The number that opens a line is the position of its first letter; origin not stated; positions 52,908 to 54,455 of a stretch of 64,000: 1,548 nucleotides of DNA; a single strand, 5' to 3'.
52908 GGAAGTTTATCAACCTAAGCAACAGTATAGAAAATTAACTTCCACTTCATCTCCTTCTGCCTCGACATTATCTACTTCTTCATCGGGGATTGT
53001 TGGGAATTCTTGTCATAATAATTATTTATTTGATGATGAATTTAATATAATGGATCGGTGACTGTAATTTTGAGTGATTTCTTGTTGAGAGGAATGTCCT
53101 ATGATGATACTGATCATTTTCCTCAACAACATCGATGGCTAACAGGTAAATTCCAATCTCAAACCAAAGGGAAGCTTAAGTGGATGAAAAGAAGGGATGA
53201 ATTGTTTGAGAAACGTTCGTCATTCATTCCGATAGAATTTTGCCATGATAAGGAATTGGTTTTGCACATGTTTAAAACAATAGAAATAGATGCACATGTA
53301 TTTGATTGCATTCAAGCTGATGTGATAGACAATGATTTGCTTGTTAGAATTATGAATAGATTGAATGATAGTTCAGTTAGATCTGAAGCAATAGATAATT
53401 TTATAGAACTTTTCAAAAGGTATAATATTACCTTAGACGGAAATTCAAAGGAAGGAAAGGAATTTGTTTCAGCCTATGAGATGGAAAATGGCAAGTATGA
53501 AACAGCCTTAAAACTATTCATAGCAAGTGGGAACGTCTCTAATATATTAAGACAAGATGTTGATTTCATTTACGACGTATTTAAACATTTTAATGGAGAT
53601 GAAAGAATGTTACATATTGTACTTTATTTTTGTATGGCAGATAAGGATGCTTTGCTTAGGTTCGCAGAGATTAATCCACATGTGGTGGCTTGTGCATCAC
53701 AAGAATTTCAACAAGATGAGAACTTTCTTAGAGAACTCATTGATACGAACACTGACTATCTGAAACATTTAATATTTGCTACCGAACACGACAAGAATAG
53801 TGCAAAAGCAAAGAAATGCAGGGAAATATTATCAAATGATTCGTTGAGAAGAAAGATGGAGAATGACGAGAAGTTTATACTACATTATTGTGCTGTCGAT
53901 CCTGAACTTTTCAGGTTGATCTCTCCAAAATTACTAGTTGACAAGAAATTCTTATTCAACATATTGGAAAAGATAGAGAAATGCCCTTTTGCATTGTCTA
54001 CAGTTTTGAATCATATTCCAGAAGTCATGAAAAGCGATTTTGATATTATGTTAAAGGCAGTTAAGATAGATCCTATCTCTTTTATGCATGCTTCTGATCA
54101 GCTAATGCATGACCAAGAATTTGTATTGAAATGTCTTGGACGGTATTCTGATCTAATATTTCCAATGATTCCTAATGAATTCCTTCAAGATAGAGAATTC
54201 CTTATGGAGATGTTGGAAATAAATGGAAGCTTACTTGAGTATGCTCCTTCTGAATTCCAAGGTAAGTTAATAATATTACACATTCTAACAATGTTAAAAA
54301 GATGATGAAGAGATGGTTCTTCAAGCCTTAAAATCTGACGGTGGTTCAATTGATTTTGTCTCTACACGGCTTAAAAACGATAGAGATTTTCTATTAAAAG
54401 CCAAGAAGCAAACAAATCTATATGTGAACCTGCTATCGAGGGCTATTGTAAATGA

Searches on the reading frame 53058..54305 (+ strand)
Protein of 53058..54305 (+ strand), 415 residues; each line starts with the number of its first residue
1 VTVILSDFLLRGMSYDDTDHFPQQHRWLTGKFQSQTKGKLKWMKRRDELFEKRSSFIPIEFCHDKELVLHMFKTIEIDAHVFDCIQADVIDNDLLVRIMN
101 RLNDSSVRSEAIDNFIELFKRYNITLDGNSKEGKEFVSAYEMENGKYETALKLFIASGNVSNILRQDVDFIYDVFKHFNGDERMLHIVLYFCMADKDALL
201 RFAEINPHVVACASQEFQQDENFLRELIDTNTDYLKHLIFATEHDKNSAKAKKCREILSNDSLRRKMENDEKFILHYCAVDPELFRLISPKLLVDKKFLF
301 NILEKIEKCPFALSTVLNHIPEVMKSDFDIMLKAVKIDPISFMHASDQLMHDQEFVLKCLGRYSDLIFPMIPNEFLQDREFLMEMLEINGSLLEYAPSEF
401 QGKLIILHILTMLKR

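Call 8: search_protein_families(library=pfam, proteins=[window:53058-54305:+], max_evalue=0.001)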
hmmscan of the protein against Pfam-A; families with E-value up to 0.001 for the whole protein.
window:53058-54305:+ (415 aa): 1 family
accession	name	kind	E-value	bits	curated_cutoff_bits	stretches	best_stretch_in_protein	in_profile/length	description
PF13475.11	DUF4116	-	9e-28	96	24.9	2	352-401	1-49/49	Domain of unknown function (DUF4116)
